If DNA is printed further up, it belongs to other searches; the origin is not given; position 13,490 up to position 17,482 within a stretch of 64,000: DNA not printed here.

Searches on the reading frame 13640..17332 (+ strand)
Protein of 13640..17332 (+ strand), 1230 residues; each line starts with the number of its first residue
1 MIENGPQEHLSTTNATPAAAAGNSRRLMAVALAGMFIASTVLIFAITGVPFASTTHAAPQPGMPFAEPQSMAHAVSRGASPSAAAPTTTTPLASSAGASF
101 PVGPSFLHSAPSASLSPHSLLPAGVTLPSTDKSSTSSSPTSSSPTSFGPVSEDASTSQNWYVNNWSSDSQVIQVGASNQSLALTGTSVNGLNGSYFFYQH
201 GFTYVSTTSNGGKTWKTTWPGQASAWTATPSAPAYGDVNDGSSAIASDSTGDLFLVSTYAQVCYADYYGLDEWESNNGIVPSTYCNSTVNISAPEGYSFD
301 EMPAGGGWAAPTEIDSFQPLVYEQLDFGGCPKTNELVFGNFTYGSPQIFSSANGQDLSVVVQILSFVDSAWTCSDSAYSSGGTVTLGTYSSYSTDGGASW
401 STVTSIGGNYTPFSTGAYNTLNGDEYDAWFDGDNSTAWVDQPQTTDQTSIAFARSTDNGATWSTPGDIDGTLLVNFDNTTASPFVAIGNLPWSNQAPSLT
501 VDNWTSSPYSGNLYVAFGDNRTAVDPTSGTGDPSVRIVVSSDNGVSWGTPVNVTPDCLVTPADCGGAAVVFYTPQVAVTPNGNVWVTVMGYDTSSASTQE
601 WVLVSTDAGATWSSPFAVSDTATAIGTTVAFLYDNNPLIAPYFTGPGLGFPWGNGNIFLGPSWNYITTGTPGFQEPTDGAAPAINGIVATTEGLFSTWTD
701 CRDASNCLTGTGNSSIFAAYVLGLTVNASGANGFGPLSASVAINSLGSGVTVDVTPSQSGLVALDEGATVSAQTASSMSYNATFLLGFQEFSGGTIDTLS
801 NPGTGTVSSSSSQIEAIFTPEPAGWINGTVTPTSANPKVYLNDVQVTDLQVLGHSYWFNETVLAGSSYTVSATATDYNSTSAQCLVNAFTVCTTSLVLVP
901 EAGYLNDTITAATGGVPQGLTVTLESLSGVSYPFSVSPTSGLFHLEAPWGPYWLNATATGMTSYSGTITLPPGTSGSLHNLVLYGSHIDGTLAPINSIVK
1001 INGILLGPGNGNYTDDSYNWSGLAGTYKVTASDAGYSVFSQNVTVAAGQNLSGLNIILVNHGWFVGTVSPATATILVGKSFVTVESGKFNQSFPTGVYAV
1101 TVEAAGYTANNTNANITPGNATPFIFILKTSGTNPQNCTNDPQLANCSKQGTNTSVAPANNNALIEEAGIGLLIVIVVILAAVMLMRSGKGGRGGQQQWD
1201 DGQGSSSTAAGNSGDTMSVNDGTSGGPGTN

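Call 29: search_protein_families(library=pfam, proteins=[window:13640-17332:+], max_evalue=0.01)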
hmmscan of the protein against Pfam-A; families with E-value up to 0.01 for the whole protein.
window:13640-17332:+ (1230 aa): 6 families
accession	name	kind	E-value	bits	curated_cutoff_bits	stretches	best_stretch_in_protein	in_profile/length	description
PF13620.12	CarboxypepD_reg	-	1.7e-10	41.5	32.3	2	908-978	5-77/82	Carboxypeptidase regulatory-like domain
PF13088.12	BNR_2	-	3.4e-08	33.6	31.4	1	528-642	11-128/277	BNR repeat-like domain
PF02012.26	BNR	-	5.6e-06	26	27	0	454-464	2-12/12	BNR/Asp-box repeat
PF13715.12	CarbopepD_reg_2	-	1.6e-05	25.3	32.2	0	1079-1133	26-81/88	CarboxypepD_reg-like domain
PF08308.17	PEGA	-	0.00014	22.2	20.8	0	1023-1052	33-62/71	PEGA domain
PF21471.3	Reelin_subrepeat-B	-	0.0047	17.1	27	0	391-412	63-77/127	Reelin subrepeat B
